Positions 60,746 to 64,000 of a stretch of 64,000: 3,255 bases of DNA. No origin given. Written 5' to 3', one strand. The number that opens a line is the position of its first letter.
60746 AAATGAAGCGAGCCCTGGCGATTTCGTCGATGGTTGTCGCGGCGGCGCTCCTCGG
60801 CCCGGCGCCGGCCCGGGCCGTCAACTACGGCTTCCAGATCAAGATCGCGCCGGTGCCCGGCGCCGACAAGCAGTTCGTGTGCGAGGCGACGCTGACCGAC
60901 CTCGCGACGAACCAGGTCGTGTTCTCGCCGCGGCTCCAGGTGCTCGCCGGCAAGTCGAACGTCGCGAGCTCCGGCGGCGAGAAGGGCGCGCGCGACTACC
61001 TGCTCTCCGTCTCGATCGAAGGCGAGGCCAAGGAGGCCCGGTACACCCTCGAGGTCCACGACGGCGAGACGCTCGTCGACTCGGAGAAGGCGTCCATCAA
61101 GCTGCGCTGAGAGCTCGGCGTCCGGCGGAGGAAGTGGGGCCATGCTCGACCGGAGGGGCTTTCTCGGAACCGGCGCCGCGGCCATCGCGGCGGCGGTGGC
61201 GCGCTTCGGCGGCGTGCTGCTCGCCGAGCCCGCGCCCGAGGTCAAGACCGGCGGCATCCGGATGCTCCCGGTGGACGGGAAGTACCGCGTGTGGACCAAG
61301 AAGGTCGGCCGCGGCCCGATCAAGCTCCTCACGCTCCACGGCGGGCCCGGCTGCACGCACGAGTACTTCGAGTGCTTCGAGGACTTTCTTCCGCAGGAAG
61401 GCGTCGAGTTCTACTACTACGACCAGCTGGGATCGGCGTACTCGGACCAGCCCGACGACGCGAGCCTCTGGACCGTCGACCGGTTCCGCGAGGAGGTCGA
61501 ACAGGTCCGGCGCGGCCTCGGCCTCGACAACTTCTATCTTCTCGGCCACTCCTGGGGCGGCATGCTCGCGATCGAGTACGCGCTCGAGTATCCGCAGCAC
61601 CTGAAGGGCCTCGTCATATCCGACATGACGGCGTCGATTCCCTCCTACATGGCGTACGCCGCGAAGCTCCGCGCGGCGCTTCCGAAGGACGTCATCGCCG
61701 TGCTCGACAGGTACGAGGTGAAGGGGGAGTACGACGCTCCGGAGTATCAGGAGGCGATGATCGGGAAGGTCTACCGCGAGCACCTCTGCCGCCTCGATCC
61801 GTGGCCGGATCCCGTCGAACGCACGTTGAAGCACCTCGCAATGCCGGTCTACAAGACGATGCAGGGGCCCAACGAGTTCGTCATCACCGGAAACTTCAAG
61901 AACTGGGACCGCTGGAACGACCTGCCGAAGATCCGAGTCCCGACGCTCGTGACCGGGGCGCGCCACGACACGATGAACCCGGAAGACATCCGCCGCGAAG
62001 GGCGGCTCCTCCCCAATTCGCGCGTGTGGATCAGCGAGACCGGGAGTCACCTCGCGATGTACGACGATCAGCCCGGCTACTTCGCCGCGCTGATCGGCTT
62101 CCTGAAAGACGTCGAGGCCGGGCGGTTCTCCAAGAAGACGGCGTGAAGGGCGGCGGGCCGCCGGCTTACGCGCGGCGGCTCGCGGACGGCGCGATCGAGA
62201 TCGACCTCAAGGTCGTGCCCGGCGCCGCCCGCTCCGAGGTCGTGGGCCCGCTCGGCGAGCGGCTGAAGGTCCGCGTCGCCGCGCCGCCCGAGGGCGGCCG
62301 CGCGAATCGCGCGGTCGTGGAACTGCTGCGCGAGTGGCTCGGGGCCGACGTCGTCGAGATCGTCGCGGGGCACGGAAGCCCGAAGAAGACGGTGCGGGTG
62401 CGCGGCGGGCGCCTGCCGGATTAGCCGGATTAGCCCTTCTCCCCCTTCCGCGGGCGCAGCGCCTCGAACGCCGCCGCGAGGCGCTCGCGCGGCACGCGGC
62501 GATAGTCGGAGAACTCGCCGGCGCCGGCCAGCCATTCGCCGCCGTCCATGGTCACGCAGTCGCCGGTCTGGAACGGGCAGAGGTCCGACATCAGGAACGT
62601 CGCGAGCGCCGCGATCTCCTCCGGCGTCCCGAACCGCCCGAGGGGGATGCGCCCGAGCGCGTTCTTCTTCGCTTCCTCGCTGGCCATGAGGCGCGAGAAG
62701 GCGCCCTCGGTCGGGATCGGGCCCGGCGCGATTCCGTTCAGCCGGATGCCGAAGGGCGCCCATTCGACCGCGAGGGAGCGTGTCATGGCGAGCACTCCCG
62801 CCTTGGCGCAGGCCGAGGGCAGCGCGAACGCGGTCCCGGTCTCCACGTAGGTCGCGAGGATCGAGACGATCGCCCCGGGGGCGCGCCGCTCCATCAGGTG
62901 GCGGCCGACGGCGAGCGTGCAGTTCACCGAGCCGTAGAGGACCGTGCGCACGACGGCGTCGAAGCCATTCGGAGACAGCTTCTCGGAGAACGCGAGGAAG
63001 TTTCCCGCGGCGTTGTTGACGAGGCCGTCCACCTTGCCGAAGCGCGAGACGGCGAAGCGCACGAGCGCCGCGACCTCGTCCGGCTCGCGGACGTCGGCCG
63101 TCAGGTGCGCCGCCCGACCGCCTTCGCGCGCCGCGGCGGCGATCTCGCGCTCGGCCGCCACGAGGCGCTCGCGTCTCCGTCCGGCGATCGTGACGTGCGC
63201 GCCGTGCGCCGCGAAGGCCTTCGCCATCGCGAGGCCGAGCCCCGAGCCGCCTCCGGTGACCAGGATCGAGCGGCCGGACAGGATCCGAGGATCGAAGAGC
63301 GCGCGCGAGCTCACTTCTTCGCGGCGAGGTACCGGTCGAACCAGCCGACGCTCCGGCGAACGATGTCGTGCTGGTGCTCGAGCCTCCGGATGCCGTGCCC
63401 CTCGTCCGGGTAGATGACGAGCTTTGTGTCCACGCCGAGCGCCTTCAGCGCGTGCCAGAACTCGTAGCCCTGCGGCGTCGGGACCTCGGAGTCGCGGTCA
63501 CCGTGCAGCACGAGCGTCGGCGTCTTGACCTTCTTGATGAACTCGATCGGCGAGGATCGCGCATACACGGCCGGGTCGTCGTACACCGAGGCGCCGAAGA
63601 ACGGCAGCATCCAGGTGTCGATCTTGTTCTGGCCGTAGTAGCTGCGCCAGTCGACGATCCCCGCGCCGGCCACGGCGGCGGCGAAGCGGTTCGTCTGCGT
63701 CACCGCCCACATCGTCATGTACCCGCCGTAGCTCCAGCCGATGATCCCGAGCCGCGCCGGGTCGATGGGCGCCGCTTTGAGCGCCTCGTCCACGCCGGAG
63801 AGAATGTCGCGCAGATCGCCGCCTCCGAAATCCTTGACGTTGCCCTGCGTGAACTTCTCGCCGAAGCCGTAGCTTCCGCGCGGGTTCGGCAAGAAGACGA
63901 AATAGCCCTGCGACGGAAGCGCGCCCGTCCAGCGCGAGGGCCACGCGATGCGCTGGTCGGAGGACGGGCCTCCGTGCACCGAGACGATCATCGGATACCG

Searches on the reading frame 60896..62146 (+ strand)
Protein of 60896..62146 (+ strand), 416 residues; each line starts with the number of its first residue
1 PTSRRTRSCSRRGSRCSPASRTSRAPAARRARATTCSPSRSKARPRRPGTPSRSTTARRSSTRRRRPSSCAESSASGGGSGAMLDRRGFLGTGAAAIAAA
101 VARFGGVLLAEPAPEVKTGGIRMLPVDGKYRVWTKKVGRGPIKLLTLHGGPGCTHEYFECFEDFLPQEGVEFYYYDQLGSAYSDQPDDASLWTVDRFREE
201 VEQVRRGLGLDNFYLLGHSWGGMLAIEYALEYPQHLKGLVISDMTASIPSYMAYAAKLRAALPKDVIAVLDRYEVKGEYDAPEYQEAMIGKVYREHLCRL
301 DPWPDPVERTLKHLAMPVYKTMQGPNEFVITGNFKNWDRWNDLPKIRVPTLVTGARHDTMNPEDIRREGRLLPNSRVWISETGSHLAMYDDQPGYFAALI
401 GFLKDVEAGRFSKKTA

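Call 20: search_protein_families(library=pfam, proteins=[window:60896-62146:+], max_evalue=5)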
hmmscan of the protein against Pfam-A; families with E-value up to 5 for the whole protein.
window:60896-62146:+ (416 aa): 10 families
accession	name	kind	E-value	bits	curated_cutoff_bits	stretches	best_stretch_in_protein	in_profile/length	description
PF00561.26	Abhydrolase_1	-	2.9e-27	96.3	25.8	1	144-391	3-244/245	alpha/beta hydrolase fold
PF12697.13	Abhydrolase_6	-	5e-14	53.9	26.3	1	145-398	2-216/217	Alpha/beta hydrolase family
PF12146.15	Hydrolase_4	-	1e-12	48.3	27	1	145-275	8-139/239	Serine aminopeptidase, S33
PF00975.26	Thioesterase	-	4.6e-05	24.2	26.4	1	144-275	3-130/226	Thioesterase domain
PF03096.20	Ndr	-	0.0033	16.6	23.3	1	186-257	74-145/283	Ndr family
PF10518.14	TAT_signal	-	0.02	15.3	22.7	1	83-101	1-19/21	TAT (twin-arginine translocation) pathway signal sequence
PF12695.13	Abhydrolase_5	-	0.02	15.1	27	1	201-241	46-86/164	Alpha/beta hydrolase family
PF20408.4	Abhydrolase_11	-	0.035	14.3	27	1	144-240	5-103/193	Alpha/beta hydrolase domain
PF02230.22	Abhydrolase_2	-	0.045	14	23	1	204-252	98-146/217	Phospholipase/Carboxylesterase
PF06028.17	DUF915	-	0.12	12.1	22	1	208-233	100-125/255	Alpha/beta hydrolase of unknown function (DUF915)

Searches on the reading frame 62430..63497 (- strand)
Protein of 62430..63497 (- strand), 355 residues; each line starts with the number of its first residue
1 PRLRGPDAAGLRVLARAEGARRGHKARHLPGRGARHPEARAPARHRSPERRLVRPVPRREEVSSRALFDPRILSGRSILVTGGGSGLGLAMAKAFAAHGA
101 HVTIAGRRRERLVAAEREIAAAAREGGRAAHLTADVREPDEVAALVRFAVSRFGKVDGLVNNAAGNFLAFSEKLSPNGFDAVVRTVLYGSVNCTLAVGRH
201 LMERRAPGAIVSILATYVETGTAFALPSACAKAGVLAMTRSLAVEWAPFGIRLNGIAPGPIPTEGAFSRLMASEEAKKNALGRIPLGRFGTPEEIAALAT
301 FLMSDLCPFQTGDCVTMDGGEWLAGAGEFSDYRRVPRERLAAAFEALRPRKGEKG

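Call 20: search_protein_families(library=pfam, proteins=[window:62430-63497:-], max_evalue=5)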
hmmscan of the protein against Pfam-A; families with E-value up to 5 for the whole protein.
window:62430-63497:- (355 aa): 8 families
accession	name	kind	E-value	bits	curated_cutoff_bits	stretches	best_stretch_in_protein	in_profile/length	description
PF13561.12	adh_short_C2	-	1.9e-50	172.1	27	1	85-320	6-234/236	Enoyl-(Acyl carrier protein) reductase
PF00106.31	adh_short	-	1.5e-41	142.5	26.6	1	78-264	3-185/195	short chain dehydrogenase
PF08659.16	KR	-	1.6e-09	38.4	22.6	1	78-192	3-118/180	KR domain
PF23441.1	SDR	-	1.6e-07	31.4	27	1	75-323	7-257/258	SDR-like rossmann domain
PF00070.33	Pyr_redox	-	0.0084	17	22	1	83-124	6-47/82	Pyridine nucleotide-disulphide oxidoreductase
PF02518.31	HATPase_c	-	0.027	15.3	26.4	1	67-107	57-94/111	Histidine kinase-, DNA gyrase B-, and HSP90-like ATPase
PF07992.20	Pyr_redox_2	-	0.028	14.3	26.1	1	70-125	142-191/291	Pyridine nucleotide-disulphide oxidoreductase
PF02737.24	3HCDH_N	-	0.032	14.6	22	1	80-148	4-69/180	3-hydroxyacyl-CoA dehydrogenase, NAD binding domain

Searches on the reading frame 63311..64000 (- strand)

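Call 20: search_protein_families(library=pfam, proteins=[window:63311-64000:-], max_evalue=5)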
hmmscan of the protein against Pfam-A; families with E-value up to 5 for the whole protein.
window:63311-64000:- (229 aa): 16 families
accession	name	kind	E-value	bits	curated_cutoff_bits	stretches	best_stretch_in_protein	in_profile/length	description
PF00326.27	Peptidase_S9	-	7.3e-52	176.4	22.6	1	29-226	11-211/213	Prolyl oligopeptidase family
PF20434.5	BD-FAE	-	4e-12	46.6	26.8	1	2-185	13-215/215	BD-FAE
PF01738.24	DLH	-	1e-10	42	21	1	72-205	86-189/217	Dienelactone hydrolase family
PF02129.25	Peptidase_S15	-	1.3e-10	41.9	23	2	30-126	49-141/262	X-Pro dipeptidyl-peptidase (S15 family)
PF00561.26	Abhydrolase_1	-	6.1e-08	33.1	25.8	2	4-111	2-99/245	alpha/beta hydrolase fold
PF12146.15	Hydrolase_4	-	5.8e-07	29.5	27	2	156-204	188-234/239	Serine aminopeptidase, S33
PF02230.22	Abhydrolase_2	-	7.8e-06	26.3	23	2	158-205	155-202/217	Phospholipase/Carboxylesterase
PF12740.14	PETase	-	0.00011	22.1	28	1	68-113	111-156/263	PET hydrolase-like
PF12697.13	Abhydrolase_6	-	0.00012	23.3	26.3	1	5-202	1-204/217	Alpha/beta hydrolase family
PF07859.19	Abhydrolase_3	-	0.00017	21.9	25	1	65-204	54-208/210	alpha/beta hydrolase fold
PF11144.14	DUF2920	-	0.001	18.8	24.7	2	159-214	291-349/400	Protein of unknown function (DUF2920)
PF03959.19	FSH1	-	0.0042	17.2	21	1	84-188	103-189/211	Serine hydrolase (FSH1)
PF08386.16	Abhydrolase_4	-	0.0068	16.9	21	1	156-205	31-76/103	TAP-like protein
PF08840.17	BAAT_C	-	0.059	13.8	20.9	1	155-205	109-161/210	BAAT / Acyl-CoA thioester hydrolase C terminal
PF10142.15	PhoPQ_related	-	0.082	12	20.3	1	150-211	252-310/367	PhoPQ-activated pathogenicity-related protein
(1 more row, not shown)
